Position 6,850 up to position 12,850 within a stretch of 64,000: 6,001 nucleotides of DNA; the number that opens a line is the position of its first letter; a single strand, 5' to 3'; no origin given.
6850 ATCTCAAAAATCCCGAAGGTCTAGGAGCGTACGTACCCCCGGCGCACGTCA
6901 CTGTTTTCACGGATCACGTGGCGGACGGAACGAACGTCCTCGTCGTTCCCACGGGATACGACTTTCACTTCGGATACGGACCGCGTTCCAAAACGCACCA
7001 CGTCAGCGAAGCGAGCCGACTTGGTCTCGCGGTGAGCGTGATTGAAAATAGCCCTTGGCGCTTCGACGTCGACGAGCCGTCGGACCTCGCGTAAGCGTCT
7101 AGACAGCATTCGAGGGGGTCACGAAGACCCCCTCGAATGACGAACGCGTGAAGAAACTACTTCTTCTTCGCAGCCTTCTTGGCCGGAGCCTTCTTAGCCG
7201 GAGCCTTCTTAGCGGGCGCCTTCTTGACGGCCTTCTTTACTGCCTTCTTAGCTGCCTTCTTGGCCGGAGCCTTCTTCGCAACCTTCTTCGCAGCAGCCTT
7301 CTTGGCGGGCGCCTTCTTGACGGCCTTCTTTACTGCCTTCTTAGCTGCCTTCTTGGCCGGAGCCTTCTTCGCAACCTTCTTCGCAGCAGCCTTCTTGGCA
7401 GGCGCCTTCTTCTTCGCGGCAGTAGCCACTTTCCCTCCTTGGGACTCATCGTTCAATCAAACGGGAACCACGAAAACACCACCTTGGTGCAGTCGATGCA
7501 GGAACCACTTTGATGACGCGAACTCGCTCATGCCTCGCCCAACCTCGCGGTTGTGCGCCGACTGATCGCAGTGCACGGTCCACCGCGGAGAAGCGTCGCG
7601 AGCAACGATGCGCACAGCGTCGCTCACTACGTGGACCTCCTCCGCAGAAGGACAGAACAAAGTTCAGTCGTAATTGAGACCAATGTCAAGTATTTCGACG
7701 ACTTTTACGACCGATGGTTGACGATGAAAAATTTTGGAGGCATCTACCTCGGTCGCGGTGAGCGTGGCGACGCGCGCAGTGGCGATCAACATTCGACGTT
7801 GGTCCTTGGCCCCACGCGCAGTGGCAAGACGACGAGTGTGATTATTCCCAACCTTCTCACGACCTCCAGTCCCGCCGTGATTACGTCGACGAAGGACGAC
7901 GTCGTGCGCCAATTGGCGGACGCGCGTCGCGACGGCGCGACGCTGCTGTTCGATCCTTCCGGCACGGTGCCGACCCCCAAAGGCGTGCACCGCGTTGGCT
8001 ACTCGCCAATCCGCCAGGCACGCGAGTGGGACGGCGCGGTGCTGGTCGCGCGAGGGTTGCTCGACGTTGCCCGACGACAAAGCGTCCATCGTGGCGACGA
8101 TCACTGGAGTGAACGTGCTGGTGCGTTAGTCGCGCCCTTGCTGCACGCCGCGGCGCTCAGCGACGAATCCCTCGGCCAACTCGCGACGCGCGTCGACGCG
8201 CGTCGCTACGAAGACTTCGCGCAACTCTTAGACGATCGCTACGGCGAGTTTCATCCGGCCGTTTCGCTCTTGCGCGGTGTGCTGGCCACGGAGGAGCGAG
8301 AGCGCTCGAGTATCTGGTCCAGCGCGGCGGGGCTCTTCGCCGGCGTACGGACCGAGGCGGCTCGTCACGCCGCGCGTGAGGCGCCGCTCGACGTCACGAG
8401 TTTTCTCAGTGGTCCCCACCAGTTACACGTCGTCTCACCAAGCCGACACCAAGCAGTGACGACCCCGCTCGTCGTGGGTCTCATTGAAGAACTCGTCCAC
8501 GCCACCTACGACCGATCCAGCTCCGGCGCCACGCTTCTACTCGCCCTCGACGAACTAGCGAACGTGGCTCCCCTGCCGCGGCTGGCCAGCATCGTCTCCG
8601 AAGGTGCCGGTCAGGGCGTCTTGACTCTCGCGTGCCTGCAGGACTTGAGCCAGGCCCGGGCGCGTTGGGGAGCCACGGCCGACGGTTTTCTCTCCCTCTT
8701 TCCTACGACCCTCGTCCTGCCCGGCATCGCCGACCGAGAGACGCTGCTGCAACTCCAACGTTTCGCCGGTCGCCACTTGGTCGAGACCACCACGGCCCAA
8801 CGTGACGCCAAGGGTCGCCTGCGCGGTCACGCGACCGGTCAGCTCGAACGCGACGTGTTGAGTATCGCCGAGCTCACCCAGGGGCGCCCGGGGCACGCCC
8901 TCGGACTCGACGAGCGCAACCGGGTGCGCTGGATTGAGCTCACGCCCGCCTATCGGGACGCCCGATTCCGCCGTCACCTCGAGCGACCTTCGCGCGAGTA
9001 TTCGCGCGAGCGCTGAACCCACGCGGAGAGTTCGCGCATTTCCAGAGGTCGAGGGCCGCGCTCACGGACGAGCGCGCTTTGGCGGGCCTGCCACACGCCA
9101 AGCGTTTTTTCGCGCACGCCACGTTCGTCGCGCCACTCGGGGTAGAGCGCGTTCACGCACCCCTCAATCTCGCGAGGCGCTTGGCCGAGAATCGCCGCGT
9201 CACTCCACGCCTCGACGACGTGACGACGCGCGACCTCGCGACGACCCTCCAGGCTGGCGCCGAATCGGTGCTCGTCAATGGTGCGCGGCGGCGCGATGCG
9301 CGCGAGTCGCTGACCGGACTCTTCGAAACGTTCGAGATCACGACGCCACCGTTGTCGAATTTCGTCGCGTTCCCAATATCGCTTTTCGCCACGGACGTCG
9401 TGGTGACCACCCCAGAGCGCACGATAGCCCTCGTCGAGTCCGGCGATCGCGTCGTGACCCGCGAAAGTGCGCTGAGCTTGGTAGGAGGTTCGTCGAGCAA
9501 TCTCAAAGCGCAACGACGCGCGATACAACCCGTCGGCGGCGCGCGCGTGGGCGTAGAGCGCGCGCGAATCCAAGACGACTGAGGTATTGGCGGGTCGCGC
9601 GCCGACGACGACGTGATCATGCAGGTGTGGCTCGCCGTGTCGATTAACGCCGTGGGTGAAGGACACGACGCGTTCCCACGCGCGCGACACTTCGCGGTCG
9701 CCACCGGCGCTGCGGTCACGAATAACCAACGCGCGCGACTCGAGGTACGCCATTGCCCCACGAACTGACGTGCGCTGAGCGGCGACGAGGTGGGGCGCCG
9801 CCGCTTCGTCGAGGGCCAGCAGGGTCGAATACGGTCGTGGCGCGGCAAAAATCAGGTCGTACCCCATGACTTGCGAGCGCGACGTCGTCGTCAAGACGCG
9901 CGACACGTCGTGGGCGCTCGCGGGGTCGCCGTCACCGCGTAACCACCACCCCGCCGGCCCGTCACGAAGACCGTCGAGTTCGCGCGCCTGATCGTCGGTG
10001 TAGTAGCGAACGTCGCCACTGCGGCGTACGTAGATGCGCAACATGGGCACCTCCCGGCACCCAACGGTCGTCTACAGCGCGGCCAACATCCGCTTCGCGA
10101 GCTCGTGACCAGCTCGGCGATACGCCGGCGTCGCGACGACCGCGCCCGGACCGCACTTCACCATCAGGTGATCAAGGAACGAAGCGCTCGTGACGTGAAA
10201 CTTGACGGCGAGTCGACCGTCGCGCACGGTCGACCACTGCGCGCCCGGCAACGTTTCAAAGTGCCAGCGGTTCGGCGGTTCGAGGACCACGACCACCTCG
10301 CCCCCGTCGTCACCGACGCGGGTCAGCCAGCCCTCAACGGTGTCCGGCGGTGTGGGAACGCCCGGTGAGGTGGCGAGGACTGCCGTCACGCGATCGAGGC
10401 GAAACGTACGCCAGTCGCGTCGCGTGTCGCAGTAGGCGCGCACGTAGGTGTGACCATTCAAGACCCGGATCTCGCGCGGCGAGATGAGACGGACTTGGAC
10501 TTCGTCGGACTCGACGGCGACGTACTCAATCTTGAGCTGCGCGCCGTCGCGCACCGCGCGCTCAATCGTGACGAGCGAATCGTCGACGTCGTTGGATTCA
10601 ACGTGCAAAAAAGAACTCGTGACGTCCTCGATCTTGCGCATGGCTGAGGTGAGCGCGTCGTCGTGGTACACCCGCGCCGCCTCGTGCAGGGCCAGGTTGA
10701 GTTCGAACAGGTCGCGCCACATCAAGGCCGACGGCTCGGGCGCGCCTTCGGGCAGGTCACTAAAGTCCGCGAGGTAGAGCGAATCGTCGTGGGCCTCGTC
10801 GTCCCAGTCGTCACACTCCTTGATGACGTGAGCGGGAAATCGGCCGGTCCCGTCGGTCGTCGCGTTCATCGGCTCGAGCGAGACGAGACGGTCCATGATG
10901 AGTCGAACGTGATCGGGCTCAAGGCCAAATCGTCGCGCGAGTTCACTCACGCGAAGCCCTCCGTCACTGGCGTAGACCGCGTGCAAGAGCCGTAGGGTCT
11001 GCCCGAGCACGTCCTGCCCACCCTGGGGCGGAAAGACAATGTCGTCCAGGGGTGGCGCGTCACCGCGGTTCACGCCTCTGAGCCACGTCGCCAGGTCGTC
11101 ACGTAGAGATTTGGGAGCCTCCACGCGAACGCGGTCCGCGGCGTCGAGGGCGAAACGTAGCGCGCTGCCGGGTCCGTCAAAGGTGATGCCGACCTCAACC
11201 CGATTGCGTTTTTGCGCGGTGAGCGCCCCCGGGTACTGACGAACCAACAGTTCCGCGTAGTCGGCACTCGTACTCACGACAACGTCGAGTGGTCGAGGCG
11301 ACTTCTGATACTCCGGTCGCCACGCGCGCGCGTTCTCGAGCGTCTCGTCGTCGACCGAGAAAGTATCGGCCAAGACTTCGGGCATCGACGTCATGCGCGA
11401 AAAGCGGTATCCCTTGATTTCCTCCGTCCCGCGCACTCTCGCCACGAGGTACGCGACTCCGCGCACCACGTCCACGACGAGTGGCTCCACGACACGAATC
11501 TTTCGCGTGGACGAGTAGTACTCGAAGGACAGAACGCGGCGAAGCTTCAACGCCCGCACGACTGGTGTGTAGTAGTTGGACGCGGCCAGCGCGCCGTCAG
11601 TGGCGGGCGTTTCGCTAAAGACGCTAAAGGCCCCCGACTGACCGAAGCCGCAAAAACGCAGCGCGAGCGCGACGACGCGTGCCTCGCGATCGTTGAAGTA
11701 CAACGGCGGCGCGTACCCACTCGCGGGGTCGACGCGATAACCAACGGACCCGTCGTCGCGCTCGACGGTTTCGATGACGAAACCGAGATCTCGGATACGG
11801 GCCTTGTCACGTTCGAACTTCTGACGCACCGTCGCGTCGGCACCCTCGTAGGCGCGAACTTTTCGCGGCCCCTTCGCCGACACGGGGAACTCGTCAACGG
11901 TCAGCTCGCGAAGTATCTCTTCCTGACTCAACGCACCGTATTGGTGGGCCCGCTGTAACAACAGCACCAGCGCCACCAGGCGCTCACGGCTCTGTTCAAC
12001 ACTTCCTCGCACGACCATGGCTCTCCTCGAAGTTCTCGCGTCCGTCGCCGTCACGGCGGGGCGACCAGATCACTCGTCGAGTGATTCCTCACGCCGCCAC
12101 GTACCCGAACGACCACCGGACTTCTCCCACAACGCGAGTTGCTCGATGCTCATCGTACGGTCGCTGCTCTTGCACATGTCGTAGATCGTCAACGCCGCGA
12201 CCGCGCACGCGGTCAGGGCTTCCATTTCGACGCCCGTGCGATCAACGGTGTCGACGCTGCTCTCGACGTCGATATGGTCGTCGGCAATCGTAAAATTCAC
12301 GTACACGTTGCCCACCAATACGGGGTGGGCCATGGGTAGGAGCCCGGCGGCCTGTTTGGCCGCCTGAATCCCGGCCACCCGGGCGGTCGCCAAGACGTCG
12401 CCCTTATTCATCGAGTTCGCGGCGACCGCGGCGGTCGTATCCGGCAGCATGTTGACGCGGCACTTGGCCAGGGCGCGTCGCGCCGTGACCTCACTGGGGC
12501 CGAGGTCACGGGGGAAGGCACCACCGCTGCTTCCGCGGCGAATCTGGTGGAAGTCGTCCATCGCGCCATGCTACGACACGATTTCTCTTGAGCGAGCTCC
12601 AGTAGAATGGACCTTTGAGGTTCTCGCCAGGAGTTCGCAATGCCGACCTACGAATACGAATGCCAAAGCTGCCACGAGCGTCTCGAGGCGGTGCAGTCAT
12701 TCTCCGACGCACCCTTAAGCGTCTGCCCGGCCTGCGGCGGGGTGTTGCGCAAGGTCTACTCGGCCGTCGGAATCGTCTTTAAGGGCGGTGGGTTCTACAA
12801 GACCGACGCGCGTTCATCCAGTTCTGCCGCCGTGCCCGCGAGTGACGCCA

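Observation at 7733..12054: Orphan anchor-less T4CP-like ATPase and helicase-less TrwC relaxase wired to a fused PafBC-type double-WYL regulator in a housekeeping neighbourhood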

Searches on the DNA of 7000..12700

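Call 49: search_rna_families(source=window, start=7000, end=12700, threshold=evalue, max_evalue=1)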
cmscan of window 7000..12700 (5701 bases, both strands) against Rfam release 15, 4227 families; matches with E-value up to 1: 1.
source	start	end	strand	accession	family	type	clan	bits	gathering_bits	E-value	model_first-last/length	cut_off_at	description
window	7106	7139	-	RF04341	Plastid-psbJ-5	Cis-reg;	CL00152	24.3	53.1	0.34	1-59/59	no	Plastid-psbJ-5 3UTR RNA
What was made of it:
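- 7457..7723 (-): Highly conserved non-coding spacer between hlp and the ATPase gene. On the minus strand it carries a TTGACA box, a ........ sequence and a covarying structure, so it is most likely the promoter and structured 5' leader of hlp. The ATPase promoter must also lie here. No Rfam hit (call 49).
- Tried and rejected: There is no Rfam hit (call 49).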
